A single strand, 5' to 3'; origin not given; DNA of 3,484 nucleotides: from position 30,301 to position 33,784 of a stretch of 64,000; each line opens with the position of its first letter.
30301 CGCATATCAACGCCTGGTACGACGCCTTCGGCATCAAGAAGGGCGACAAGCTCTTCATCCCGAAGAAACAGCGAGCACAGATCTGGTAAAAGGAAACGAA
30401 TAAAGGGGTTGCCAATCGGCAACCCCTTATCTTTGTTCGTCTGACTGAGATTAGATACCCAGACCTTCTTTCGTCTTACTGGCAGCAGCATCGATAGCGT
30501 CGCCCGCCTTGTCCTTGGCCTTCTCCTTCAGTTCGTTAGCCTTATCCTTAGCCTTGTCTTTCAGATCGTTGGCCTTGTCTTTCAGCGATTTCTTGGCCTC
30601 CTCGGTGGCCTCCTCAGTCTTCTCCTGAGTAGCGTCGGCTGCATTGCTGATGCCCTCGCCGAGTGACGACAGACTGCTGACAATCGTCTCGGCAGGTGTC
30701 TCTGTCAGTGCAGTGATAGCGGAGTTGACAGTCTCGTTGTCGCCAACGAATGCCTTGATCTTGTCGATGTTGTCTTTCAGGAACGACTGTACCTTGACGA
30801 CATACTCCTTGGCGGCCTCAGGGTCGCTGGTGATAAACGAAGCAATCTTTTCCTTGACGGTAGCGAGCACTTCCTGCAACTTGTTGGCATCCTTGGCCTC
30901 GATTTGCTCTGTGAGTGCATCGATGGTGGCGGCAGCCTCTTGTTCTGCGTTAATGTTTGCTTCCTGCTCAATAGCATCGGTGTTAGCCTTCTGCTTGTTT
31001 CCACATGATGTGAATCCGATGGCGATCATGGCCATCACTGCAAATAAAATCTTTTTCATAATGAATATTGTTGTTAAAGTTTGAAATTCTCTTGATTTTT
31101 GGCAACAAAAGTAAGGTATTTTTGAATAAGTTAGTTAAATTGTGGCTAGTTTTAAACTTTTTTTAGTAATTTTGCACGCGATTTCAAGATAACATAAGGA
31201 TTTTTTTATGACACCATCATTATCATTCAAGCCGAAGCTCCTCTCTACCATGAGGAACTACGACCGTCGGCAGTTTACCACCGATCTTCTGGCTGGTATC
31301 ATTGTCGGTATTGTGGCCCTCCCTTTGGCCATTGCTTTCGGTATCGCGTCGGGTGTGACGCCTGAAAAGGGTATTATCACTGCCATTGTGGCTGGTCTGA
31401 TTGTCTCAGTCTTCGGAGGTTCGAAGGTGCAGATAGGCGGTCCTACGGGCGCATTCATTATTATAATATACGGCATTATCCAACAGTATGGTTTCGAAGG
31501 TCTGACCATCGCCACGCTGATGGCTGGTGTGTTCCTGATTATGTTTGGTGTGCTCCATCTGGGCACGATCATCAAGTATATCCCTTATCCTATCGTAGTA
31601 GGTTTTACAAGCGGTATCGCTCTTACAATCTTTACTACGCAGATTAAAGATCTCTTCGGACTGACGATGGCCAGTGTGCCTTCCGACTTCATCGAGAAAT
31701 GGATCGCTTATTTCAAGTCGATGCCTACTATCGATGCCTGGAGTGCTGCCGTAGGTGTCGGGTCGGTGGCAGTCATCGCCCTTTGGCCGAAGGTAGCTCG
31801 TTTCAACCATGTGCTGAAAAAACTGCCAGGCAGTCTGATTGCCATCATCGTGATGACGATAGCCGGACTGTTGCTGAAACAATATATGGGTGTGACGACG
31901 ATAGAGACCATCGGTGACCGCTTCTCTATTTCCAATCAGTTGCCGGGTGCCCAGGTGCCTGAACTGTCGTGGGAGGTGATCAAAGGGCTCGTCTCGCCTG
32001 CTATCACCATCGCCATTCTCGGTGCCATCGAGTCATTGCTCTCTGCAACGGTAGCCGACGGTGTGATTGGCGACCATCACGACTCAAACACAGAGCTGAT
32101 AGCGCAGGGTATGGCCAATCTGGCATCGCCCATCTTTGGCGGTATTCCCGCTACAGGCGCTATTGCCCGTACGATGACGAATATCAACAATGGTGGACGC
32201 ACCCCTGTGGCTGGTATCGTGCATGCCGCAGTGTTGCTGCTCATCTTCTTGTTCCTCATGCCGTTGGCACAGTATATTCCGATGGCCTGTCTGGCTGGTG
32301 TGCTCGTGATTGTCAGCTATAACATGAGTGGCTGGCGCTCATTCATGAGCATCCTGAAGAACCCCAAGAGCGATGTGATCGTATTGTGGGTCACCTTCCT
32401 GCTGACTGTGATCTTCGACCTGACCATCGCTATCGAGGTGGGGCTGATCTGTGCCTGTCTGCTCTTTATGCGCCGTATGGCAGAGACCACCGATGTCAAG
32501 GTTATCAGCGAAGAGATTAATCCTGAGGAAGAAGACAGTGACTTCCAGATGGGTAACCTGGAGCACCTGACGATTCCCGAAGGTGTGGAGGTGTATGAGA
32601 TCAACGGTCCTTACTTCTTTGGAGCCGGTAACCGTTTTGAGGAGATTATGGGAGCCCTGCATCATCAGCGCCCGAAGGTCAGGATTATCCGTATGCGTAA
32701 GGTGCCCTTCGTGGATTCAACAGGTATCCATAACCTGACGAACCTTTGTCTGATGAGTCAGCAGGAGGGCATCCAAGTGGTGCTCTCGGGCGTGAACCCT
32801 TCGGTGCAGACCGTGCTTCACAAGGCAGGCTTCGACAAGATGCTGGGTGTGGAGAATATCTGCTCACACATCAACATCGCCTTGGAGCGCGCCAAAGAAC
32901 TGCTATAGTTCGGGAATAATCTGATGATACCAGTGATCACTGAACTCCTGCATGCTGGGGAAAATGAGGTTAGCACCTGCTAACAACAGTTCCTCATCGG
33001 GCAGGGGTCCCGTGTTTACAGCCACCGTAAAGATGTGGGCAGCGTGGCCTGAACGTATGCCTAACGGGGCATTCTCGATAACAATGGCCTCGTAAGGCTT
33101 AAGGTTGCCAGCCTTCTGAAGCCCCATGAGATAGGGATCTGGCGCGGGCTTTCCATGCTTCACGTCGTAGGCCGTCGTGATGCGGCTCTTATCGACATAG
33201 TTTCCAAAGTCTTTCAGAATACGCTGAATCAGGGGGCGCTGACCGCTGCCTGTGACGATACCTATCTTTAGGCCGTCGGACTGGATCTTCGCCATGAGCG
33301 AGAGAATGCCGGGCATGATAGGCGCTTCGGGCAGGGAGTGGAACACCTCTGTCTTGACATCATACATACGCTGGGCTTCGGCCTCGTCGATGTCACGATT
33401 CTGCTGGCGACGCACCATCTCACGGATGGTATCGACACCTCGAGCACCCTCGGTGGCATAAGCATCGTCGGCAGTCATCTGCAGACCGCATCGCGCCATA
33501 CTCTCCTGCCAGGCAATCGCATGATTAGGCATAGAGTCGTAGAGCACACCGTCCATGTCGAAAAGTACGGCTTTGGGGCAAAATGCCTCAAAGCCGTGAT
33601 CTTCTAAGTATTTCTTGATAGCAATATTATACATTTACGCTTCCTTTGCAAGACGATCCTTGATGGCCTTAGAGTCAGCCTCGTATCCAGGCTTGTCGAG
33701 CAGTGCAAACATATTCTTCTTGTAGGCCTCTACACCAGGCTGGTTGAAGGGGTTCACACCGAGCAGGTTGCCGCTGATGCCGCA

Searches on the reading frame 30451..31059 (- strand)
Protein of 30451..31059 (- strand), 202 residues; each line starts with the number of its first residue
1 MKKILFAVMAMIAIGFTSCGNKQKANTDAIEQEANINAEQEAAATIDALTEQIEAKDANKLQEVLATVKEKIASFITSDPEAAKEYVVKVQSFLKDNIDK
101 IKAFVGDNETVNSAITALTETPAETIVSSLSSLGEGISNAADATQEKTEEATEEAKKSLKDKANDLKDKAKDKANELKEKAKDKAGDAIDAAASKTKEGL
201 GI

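Call 98: search_protein_families(library=pfam, proteins=[window:30451-31059:-], max_evalue=0.00001)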
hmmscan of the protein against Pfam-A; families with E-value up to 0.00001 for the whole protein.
window:30451-31059:- (202 aa): 1 family
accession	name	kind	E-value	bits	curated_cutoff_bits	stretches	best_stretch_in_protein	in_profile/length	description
PF01442.23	Apolipoprotein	-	2.6e-07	31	90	1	43-185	25-167/190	Apolipoprotein A1/A4/E domain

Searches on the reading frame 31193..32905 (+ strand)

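Call 73: search_protein_families(library=pfam, proteins=[window:31193-32905:+], max_evalue=0.0001)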
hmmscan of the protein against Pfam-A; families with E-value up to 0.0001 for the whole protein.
window:31193-32905:+ (571 aa): 3 families
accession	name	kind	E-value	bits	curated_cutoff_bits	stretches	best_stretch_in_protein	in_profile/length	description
PF00916.26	Sulfate_transp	-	1.5e-86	291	23.2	1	28-401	1-380/380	Sulfate permease family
PF01740.26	STAS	-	5e-15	55.6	22.6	1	461-556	6-99/106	STAS domain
PF16983.11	MFS_MOT1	-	7.8e-05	23.4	30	1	290-376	25-109/111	Molybdate transporter of MFS superfamily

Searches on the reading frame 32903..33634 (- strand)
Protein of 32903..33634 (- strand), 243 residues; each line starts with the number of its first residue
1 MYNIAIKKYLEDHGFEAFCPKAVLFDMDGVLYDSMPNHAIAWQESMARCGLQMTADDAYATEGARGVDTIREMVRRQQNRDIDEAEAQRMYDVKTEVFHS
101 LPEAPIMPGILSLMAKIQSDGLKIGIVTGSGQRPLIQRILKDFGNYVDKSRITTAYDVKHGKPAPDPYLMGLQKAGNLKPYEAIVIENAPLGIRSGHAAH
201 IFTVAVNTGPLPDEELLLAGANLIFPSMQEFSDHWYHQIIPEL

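Call 98: search_protein_families(library=pfam, proteins=[window:32903-33634:-], max_evalue=0.00001)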
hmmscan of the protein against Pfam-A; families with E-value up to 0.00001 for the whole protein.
window:32903-33634:- (243 aa): 3 families
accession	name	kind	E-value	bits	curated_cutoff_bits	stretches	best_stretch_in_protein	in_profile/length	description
PF13419.12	HAD_2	-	2.8e-22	80.1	23.8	1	23-206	1-178/178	Haloacid dehalogenase-like hydrolase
PF00702.32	Hydrolase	-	3.4e-22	80.2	26.4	1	21-200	2-191/191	haloacid dehalogenase-like hydrolase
PF12710.13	HAD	-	1.8e-06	28.9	27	1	23-148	1-125/189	haloacid dehalogenase-like hydrolase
